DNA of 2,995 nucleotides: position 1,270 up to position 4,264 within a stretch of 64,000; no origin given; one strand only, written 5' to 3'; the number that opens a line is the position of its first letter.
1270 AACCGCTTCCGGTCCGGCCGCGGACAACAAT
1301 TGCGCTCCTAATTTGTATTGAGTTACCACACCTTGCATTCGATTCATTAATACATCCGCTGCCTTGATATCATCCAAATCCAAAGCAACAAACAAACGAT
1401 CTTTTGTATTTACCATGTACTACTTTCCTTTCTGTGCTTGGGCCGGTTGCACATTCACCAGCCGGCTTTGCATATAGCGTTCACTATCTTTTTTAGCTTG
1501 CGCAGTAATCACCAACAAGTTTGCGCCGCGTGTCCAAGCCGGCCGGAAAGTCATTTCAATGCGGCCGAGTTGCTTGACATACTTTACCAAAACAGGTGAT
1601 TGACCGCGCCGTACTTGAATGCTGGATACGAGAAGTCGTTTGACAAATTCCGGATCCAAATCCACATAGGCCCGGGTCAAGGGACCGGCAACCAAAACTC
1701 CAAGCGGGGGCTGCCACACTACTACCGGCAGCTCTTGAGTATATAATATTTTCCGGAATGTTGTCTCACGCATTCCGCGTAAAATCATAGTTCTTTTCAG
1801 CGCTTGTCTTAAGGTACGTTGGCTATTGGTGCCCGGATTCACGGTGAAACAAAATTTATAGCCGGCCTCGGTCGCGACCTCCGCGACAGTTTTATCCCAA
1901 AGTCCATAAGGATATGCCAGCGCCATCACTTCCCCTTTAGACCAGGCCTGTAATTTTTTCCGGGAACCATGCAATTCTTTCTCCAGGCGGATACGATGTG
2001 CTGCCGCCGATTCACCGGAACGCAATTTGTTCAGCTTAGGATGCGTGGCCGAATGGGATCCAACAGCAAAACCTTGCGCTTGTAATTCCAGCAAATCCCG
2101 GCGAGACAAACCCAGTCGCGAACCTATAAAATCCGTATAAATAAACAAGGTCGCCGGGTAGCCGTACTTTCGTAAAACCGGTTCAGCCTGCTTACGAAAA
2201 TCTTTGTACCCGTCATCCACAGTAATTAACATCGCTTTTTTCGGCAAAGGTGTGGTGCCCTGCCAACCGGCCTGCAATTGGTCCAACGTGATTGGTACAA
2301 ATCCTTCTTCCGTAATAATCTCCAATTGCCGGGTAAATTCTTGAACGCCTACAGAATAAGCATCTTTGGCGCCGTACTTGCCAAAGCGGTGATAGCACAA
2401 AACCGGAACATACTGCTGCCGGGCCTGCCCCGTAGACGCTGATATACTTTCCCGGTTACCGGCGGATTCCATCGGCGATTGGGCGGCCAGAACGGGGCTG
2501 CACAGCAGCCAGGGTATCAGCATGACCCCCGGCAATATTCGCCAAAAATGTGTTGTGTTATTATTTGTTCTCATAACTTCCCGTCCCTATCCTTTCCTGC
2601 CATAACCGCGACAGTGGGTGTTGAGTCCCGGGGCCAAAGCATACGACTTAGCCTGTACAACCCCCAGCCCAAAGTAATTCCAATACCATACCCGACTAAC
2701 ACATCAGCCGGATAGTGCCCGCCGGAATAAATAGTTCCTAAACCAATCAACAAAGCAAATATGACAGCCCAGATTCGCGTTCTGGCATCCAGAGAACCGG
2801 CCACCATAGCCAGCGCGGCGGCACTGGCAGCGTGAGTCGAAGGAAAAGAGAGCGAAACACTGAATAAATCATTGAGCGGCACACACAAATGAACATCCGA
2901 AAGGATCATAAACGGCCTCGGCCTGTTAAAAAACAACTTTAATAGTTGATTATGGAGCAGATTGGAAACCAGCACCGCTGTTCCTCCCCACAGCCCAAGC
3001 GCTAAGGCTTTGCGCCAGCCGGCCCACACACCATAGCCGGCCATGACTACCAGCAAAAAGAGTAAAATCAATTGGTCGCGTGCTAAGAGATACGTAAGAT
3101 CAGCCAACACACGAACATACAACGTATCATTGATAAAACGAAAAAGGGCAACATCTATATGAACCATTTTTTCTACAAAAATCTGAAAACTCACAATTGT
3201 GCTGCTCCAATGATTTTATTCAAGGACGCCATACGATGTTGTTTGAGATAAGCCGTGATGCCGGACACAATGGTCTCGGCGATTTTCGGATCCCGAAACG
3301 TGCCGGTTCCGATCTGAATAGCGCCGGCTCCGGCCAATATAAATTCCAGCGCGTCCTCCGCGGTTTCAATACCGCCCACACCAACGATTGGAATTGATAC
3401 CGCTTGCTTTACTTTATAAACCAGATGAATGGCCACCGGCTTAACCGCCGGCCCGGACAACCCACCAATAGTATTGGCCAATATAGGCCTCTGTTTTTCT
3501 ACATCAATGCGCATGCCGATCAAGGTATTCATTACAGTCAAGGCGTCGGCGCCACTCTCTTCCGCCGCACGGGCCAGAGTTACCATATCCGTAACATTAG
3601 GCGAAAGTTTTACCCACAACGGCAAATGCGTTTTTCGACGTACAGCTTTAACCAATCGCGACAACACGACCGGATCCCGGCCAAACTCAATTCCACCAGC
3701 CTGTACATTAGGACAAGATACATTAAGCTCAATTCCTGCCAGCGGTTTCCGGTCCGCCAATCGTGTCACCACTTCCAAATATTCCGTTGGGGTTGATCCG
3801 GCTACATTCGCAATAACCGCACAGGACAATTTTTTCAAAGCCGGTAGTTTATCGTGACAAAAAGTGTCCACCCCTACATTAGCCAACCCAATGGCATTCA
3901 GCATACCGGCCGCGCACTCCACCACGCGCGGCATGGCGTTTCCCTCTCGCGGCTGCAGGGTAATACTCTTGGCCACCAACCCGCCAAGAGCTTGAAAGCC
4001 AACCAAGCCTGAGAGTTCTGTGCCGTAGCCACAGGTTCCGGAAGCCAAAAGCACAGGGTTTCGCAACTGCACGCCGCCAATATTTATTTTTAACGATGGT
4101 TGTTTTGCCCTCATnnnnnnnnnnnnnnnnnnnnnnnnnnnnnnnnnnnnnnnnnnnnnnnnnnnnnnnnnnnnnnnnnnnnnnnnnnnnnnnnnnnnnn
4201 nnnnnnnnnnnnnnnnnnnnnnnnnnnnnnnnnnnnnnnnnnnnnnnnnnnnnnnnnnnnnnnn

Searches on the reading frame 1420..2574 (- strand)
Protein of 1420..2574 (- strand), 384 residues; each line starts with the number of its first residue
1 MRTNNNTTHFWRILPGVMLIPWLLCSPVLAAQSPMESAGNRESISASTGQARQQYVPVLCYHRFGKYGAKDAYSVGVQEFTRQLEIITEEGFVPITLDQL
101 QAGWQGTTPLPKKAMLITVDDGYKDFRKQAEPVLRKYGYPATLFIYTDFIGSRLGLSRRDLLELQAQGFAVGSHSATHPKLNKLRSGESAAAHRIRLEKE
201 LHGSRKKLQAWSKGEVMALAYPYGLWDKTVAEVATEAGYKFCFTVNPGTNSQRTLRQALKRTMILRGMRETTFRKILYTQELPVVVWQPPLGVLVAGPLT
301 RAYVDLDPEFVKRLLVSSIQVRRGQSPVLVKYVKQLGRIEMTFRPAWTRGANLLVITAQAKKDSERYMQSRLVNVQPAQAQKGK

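Call 8: search_protein_families(library=ncbifam, proteins=[window:1420-2574:-])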
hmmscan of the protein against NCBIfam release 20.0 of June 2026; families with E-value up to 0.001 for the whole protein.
window:1420-2574:- (384 aa): 9 families
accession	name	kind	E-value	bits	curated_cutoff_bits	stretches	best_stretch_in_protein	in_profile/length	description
TIGR03938.2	deacetyl_PgaB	equivalog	1.7e-30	105.9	321.9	2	57-150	4-101/621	poly-beta-1,6-N-acetyl-D-glucosamine N-deacetylase PgaB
NF011177.0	PRK14582.1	equivalog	4.2e-21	74.9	923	1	17-143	10-137/671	poly-beta-1,6-N-acetyl-D-glucosamine N-deacetylase PgaB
NF011176.0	PRK14581.1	equivalog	1.1e-17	63.4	1091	1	19-144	12-138/673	poly-beta-1,6-N-acetyl-D-glucosamine N-deacetylase PgaB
TIGR03933.1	PIA_icaB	equivalog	1.6e-16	60.6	248.35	1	72-246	32-211/245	intercellular adhesin biosynthesis polysaccharide N-deacetylase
TIGR04243.1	nodulat_NodB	equivalog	3.9e-08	33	240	1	114-240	3-119/197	chitooligosaccharide deacetylase NodB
TIGR02884.1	spore_pdaA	equivalog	2.2e-07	30.8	298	1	112-243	36-157/224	delta-lactam-biosynthetic de-N-acetylase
TIGR02764.1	spore_ybaN_pdaB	equivalog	3e-07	30.4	237.4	1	113-242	6-124/191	polysaccharide deacetylase family sporulation protein PdaB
TIGR02873.1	spore_ylxY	hypoth_equivalog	5.4e-05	22.5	391.5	1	96-239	68-200/268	probable sporulation protein, polysaccharide deacetylase family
NF045820.1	PgAcgDacpgdA_Strep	equivalog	6.9e-05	21.8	800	1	112-186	267-338/463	peptidoglycan-N-acetylglucosamine deacetylase PgdA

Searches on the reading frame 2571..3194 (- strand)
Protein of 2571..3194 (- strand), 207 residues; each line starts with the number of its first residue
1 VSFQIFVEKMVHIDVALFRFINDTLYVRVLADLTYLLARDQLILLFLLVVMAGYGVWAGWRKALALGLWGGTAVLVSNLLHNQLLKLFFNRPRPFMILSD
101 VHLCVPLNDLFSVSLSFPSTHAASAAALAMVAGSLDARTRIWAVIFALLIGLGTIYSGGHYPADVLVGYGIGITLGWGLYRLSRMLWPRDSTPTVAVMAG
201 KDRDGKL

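Call 8: search_protein_families(library=ncbifam, proteins=[window:2571-3194:-])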
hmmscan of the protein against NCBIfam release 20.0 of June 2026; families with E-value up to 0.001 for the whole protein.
window:2571-3194:- (207 aa): 1 family
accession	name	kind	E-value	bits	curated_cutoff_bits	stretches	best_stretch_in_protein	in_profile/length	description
NF047884.1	UdeprDiPSep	equivalog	2.6e-11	43.8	250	1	4-174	16-178/188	undecaprenyl-diphosphatase SepP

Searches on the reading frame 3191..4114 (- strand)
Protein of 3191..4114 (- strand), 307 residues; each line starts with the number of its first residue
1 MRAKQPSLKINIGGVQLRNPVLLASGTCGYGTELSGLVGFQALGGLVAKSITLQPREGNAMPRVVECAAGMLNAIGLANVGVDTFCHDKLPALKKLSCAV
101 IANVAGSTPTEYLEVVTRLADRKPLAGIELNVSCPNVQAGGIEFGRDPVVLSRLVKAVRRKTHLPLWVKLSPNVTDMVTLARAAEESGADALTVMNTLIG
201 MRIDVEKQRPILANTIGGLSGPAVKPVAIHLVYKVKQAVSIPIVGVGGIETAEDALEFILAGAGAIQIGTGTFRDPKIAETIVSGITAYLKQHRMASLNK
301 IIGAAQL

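Call 8: search_protein_families(library=ncbifam, proteins=[window:3191-4114:-])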
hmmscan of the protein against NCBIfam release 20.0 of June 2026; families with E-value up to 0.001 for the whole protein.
window:3191-4114:- (307 aa): 28 families (the best 25 are shown)
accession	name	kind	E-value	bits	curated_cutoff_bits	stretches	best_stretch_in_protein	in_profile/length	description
NF005574.0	PRK07259.1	equivalog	6.6e-122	406.2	269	1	7-306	4-303/304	dihydroorotate dehydrogenase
TIGR01037.2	pyrD_sub1_fam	subfamily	1.2e-110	369.3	270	1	8-305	1-299/300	dihydroorotate dehydrogenase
NF041011.1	dihydoor_dh_Arch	equivalog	4.7e-67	226.1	330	1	10-305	1-287/289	dihydroorotate dehydrogenase PyrD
NF006183.0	PRK08318.1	equivalog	3.5e-48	164.4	335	1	7-305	3-319/422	NAD-dependent dihydropyrimidine dehydrogenase subunit PreA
NF002702.0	PRK02506.1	equivalog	6.6e-40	137.2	301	1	7-304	3-308/313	dihydroorotate oxidase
NF003650.0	PRK05286.2-3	equivalog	1.6e-31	109.6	477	1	4-304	69-387/393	quinone-dependent dihydroorotate dehydrogenase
NF003645.0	PRK05286.1-2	equivalog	3.8e-30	104.9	366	1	3-305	41-354/359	quinone-dependent dihydroorotate dehydrogenase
TIGR01036.1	pyrD_sub2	equivalog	9.9e-30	103.5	200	1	5-306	44-355/356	dihydroorotate dehydrogenase (quinone)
NF003652.0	PRK05286.2-5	equivalog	1.3e-29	103.5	267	1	2-296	45-350/353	quinone-dependent dihydroorotate dehydrogenase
NF003651.0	PRK05286.2-4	equivalog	1.4e-29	102.9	448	1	4-305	58-375/377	quinone-dependent dihydroorotate dehydrogenase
NF003648.0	PRK05286.2-1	equivalog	1.8e-26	92.9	433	1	3-305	46-355/360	quinone-dependent dihydroorotate dehydrogenase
NF003649.0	PRK05286.2-2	equivalog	7.1e-24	84.4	505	1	4-304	46-348/351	quinone-dependent dihydroorotate dehydrogenase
NF003646.0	PRK05286.1-4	equivalog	4.5e-23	81.6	457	1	5-288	42-338/341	quinone-dependent dihydroorotate dehydrogenase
NF005741.0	PRK07565.1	subfamily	1.6e-21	76.8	303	1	94-304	99-305/335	dihydroorotate dehydrogenase-like protein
NF003644.0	PRK05286.1-1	equivalog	1.4e-19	70.3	418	1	4-284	41-334/336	quinone-dependent dihydroorotate dehydrogenase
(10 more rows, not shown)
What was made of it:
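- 3191..4114 (-): pyrD (dihydroorotate dehydrogenase B, catalytic subunit). NF005574, E 6.6e-122 (call 8).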

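Call 36: find_encoding_contigs(protein=window:3191-4114:-, flank=10000, max_places=10)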
Protein window:3191-4114:- (307 aa): 5 contigs read that carry it; 4 places shown.
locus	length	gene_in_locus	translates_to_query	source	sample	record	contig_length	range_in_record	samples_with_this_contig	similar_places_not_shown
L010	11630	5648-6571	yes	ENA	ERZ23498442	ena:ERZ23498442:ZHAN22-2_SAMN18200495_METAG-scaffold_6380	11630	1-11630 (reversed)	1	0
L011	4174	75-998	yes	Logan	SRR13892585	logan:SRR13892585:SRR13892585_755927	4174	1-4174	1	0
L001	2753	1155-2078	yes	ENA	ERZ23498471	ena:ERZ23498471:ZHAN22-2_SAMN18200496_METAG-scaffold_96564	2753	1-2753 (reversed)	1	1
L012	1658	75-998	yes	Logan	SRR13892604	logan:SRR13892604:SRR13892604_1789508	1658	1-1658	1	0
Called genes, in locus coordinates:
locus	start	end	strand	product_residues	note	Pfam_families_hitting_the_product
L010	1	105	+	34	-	?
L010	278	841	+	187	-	PF00160:Pro_isomerase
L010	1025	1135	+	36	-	-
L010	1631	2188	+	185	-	PF00156:Pribosyltran, PF14681:UPRTase (weak), PF15609:PRTase_2 (weak)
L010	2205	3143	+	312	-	PF02729:OTCace_N, PF00185:OTCace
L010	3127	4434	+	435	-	PF01979:Amidohydro_1, PF07969:Amidohydro_3 (weak), PF12890:DHOase, PF07969:Amidohydro_3 (weak)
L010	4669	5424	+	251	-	PF00175:NAD_binding_1, PF10418:DHODB_Fe-S_bind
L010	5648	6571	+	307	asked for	PF01180:DHO_dh, PF01207:Dus, PF00977:His_biosynth (faint)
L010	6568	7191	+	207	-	PF01569:PAP2, PF14378:PAP2_3 (weak)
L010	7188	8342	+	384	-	PF01522:Polysacc_deac_1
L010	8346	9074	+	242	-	PF00215:OMPdecase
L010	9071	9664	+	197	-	PF00156:Pribosyltran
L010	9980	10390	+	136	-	-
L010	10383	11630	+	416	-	?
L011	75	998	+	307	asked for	PF01180:DHO_dh, PF01207:Dus, PF00977:His_biosynth (faint)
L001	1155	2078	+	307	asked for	PF01180:DHO_dh, PF01207:Dus, PF00977:His_biosynth (faint)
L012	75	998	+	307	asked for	PF01180:DHO_dh, PF01207:Dus, PF00977:His_biosynth (faint)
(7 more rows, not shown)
